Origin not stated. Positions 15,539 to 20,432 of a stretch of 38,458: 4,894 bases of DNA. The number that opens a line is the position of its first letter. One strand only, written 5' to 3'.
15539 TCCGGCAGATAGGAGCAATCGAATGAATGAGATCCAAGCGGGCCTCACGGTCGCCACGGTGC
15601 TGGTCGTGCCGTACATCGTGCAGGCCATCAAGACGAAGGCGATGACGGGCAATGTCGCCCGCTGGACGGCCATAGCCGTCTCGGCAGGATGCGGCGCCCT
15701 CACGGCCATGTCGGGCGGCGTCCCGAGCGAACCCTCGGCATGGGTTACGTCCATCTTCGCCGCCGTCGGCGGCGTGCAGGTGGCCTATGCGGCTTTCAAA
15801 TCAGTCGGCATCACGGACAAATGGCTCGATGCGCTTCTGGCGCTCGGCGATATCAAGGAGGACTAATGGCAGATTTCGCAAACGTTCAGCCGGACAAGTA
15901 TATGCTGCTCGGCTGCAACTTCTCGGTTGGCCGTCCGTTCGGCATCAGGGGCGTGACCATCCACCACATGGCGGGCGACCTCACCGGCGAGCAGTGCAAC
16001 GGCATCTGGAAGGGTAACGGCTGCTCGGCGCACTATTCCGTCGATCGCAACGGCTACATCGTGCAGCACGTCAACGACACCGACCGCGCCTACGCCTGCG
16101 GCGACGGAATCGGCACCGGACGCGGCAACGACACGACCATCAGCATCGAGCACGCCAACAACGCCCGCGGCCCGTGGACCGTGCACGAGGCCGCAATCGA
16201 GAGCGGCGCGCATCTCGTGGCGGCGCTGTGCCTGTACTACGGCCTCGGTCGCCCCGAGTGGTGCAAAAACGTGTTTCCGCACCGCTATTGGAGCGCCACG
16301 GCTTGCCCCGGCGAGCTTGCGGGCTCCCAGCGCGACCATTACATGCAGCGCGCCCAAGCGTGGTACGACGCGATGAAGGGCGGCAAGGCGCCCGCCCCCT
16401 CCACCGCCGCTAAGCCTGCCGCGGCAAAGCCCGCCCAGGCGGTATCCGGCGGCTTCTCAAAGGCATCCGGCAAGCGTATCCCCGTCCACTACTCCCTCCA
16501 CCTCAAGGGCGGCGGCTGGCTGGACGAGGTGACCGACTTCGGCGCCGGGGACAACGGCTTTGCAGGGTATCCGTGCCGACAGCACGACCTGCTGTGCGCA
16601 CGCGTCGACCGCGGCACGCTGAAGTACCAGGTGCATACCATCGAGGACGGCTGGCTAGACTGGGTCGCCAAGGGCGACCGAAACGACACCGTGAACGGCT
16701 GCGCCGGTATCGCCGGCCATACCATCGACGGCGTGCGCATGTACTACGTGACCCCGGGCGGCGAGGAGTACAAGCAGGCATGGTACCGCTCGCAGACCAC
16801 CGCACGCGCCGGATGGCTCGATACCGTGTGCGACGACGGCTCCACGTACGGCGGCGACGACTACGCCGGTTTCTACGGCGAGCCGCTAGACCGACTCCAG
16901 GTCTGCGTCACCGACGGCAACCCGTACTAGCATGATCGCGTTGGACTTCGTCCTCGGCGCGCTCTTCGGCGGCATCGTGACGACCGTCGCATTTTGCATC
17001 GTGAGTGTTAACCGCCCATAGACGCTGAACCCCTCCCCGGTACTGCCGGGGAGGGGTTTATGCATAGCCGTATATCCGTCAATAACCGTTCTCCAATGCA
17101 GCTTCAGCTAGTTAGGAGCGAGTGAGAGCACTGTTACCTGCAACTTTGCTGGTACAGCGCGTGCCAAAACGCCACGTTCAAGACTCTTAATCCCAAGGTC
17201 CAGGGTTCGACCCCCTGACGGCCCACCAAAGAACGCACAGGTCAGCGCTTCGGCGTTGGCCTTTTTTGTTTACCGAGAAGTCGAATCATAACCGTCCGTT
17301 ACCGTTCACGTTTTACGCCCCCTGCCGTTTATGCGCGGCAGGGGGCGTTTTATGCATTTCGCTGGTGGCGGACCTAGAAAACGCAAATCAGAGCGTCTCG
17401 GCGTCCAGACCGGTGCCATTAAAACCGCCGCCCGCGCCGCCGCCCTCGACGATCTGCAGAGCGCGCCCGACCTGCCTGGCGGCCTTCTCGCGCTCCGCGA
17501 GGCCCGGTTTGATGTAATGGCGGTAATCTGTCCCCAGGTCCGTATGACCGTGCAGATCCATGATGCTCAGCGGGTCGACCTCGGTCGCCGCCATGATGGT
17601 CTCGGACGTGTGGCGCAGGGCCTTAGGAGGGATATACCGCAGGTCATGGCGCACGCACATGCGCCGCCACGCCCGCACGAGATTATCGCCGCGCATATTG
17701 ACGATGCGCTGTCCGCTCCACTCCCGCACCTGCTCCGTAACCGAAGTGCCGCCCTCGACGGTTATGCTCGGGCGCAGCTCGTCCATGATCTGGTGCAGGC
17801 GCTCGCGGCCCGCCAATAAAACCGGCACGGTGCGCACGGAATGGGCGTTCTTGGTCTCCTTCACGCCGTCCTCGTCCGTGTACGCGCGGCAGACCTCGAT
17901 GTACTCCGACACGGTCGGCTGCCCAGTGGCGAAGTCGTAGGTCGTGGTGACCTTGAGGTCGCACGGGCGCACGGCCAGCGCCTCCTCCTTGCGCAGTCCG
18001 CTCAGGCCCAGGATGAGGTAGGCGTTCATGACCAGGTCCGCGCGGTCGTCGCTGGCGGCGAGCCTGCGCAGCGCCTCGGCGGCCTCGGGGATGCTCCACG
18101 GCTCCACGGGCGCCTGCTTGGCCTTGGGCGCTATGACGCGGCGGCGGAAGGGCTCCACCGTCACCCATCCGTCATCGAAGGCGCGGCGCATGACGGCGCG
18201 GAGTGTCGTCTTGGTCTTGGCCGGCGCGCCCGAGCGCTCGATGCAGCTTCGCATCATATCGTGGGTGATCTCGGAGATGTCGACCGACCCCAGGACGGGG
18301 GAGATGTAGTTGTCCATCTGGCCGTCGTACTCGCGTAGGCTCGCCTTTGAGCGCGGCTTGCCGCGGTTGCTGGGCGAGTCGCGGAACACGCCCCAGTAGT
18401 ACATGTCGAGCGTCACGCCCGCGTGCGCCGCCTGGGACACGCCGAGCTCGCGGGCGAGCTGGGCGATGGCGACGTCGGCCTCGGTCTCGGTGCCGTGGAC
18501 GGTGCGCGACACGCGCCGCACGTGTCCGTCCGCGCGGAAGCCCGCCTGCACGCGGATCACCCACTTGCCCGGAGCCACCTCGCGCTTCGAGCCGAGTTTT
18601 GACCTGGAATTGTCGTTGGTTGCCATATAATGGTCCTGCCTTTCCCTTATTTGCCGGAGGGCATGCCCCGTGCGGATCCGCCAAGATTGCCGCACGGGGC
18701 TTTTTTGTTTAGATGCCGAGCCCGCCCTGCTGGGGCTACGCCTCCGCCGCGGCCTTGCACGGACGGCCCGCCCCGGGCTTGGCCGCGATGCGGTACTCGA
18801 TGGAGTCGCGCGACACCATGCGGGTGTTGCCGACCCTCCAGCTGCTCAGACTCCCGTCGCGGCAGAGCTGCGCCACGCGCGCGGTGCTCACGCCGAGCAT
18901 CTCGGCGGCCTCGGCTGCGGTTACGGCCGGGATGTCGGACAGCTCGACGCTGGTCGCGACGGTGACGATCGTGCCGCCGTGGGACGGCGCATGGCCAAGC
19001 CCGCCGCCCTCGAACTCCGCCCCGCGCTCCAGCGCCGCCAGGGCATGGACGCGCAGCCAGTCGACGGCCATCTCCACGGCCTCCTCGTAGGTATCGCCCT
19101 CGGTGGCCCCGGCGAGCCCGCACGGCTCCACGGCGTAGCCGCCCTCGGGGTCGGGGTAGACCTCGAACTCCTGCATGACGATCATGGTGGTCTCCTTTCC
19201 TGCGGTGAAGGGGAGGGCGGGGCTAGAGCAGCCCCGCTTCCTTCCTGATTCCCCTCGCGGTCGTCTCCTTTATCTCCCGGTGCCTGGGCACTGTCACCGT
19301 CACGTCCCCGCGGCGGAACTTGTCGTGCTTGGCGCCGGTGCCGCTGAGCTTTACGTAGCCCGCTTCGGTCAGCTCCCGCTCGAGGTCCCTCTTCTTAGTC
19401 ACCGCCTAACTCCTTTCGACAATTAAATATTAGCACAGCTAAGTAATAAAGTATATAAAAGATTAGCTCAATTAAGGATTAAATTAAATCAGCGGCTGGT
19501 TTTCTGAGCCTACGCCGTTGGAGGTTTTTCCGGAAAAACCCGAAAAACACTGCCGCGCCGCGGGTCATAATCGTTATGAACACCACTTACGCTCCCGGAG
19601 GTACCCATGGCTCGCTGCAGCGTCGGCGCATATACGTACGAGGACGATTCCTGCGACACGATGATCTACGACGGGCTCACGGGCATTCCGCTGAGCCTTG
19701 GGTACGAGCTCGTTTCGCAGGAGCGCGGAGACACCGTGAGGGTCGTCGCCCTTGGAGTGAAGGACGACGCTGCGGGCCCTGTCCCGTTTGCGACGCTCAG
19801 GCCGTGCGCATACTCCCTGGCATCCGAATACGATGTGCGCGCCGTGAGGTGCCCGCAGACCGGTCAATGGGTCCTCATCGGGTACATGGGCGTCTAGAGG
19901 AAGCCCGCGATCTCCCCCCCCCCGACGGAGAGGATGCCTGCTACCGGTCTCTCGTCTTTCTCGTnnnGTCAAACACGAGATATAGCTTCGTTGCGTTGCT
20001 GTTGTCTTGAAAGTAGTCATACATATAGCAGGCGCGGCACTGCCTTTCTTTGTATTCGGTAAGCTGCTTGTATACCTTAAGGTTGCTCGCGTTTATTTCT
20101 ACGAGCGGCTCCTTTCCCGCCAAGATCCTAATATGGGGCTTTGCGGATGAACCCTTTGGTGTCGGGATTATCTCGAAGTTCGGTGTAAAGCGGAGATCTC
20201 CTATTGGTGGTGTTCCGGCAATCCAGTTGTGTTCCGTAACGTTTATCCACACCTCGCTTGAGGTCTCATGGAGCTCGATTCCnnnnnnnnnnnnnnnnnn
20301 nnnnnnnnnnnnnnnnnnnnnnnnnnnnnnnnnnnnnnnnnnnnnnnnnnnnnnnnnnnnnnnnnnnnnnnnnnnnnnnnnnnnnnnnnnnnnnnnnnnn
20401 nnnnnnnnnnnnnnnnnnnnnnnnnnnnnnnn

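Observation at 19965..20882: Low-GC orphan gene co-transcribed with the repressor: candidate lysogen-expressed exclusion or defence function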

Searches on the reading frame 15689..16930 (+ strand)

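Call 75: search_protein_families(library=pfam, proteins=[window:15689-16930:+], max_evalue=0.001)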
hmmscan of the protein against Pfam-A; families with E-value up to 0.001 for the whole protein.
window:15689-16930:+ (413 aa): 1 family
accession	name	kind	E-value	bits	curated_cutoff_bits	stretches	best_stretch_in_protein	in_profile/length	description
PF01510.30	Amidase_2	-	2e-23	83.6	26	1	86-209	5-131/131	N-acetylmuramoyl-L-alanine amidase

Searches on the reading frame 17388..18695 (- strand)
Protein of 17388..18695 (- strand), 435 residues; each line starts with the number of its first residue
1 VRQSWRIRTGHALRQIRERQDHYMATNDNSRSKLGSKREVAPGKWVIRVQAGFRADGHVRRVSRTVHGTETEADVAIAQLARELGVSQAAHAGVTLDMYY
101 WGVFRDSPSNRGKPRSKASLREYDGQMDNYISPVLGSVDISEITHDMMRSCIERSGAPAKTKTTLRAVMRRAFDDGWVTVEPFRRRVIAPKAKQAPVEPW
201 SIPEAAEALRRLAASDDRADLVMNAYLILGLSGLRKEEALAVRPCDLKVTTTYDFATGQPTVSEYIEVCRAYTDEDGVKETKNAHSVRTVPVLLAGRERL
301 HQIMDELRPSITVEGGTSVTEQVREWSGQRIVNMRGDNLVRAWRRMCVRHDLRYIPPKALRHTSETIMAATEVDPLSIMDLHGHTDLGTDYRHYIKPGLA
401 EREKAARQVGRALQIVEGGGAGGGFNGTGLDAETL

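Call 4: search_protein_families(library=pfam, proteins=[window:17388-18695:-], max_evalue=1)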
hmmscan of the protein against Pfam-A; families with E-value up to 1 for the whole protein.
window:17388-18695:- (435 aa): 3 families
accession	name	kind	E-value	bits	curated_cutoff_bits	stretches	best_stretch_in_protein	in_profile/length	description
PF00589.27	Phage_integrase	-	5.1e-05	23.5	27.1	1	279-395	59-166/172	Phage integrase family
PF22022.2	Phage_int_M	-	0.0014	19.3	27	1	121-183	22-90/96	Phage integrase central domain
PF14659.12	Phage_int_SAM_3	-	0.064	13.9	22.6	1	119-146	21-48/58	Phage integrase, N-terminal SAM-like domain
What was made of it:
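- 17388..18695 (-): Tyrosine integrase, closing the lysogeny module (context). Phage_integrase 5.1e-5, below the Pfam cut-off (call 4).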

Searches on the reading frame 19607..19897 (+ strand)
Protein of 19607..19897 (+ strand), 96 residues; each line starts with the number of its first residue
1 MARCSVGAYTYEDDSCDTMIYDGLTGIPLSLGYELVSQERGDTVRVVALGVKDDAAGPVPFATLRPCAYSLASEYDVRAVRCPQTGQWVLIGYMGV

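Call 4: search_protein_families(library=pfam, proteins=[window:19607-19897:+], max_evalue=1)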
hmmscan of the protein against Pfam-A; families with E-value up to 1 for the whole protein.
window:19607-19897:+ (96 aa): 0 families

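Call 5: search_protein_families(library=phrogs, proteins=[window:19607-19897:+], max_evalue=1)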
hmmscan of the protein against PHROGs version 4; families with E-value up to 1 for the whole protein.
window:19607-19897:+ (96 aa): 1 family
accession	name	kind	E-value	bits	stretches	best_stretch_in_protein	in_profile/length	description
phrog_908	-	unknown function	0.1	12.6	1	39-87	185-234/361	-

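Call 6: search_protein_families(library=padloc, proteins=[window:19607-19897:+], max_evalue=1)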
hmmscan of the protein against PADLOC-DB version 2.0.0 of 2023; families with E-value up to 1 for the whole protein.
window:19607-19897:+ (96 aa): 0 families
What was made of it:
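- On Lambda RexAB-type exclusion: No PADLOC or PHROG match (calls 5, 6).
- Closest known: Lambda RexA/RexB. Different: No similarity in PADLOC or PHROGs (calls 5, 6).
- PADLOC has no model for it (call 6).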

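Call 91: search_protein_families(library=ncbifam, proteins=[window:19607-19897:+], max_evalue=0.1)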
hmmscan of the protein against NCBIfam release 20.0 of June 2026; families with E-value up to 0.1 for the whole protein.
window:19607-19897:+ (96 aa): 0 families
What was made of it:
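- Checked: No family in Pfam, PHROGs, PADLOC or NCBIfam (calls 4, 5, 6, 91).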

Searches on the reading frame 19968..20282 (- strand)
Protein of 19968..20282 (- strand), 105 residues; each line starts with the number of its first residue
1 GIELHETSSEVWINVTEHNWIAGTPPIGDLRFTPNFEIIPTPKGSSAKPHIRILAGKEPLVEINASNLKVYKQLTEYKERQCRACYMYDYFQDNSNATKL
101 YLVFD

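Call 61: predict_structure(alignment_id=A4)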
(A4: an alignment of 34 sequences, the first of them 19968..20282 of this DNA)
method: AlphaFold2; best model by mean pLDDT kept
length: 105 residues; sequences in the alignment: 34
mean_pLDDT: 94.1   pTM: 0.85
mean pLDDT of the five models: 94.1, 92.5, 92.2, 91.6, 91.4
residues with pLDDT >= 90: 93; 70-90: 12; 50-70: 0; < 50: 0
segments of 3 or more residues with pLDDT < 50: none
pLDDT, mean of each block of 10 residues (from residue 1): 92 95 93 97 95 97 96 97 94 85 97
secondary structure, 60 per line:
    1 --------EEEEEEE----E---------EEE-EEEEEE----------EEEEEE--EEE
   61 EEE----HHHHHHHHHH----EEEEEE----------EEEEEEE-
elements in order: E9-15 E30-32 E34-39 E50-55 E58-63 H68-77 E82-87 E98-104
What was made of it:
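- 19968..20273 (-): Residues 204-305: C-terminal HIRAN-like domain. A stand-alone model of residues 201-305 has pLDDT 94.1 (call 61).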

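Call 63: fold_search(model_id=the predicted structure, library=pdb)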
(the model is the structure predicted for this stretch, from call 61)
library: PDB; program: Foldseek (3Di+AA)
matches with E <= 10: 350; with E <= 0.001: 0
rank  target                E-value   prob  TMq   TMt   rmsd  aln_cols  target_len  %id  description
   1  6l8n                  7.1e-02  0.63  0.34  0.08   6.8       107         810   14  Crystal structure of the K. lactis Rad5 (released 2020-11-11)
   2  3k2y_D                7.5e-02  0.96  0.47  0.48   5.6       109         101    9  Crystal structure of protein lp_0118 from Lactobacillus plantarum,northeast structural genomics consortium target LpR9 (released 2009-11-17)
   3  4xzg_F                1.0e-01  0.92  0.47  0.42   6.3       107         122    9  Crystal structure of HIRAN domain of human HLTF (released 2015-04-15)
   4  3k2y_A                1.2e-01  0.84  0.42  0.42   6.0       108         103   11  Crystal structure of protein lp_0118 from Lactobacillus plantarum,northeast structural genomics consortium target LpR9 (released 2009-11-17)
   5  4xzg_G                1.2e-01  0.91  0.47  0.42   7.1       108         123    8  Crystal structure of HIRAN domain of human HLTF (released 2015-04-15)
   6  4s0n_B                1.2e-01  0.82  0.40  0.36   6.1        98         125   10  Crystal Structure of HLTF HIRAN Domain bound to DNA (released 2015-05-27)
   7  4s0n_A                1.2e-01  0.75  0.38  0.34   6.3        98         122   11  Crystal Structure of HLTF HIRAN Domain bound to DNA (released 2015-05-27)
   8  4xzg_H                1.3e-01  0.80  0.40  0.36   6.1        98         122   10  Crystal structure of HIRAN domain of human HLTF (released 2015-04-15)
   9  2fbl_A                1.5e-01  0.14  0.20  0.15  14.7       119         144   10  The crystal structure of the hypothetical protein NE1496 (released 2005-12-20)
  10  3k2y_C                1.7e-01  0.89  0.47  0.47   5.7       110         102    9  Crystal structure of protein lp_0118 from Lactobacillus plantarum,northeast structural genomics consortium target LpR9 (released 2009-11-17)
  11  4s0n_C                1.8e-01  0.66  0.38  0.34   6.3        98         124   11  Crystal Structure of HLTF HIRAN Domain bound to DNA (released 2015-05-27)
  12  4xzg_C                1.9e-01  0.82  0.43  0.40   5.5       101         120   10  Crystal structure of HIRAN domain of human HLTF (released 2015-04-15)
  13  5bnh_A                2.1e-01  0.82  0.46  0.41   5.9       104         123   10  Crystal structure of the HLTF HIRAN domain with a ssDNA fragment (released 2016-05-25)
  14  4xzg_A                2.1e-01  0.69  0.40  0.37   6.0        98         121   11  Crystal structure of HIRAN domain of human HLTF (released 2015-04-15)
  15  4s0n_D                2.1e-01  0.63  0.38  0.34   6.3        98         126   11  Crystal Structure of HLTF HIRAN Domain bound to DNA (released 2015-05-27)
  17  3k2y_B                2.4e-01  0.69  0.42  0.42   6.1       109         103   11  Crystal structure of protein lp_0118 from Lactobacillus plantarum,northeast structural genomics consortium target LpR9 (released 2009-11-17)
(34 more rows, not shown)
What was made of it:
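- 19968..20273 (-): Its top PDB matches are almost all HIRAN domains (3k2y, 4xzg, 4s0n, 5bnh, 6l8n), with probability up to 0.96, TM 0.42-0.48 and E 0.07-0.3 (call 63).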
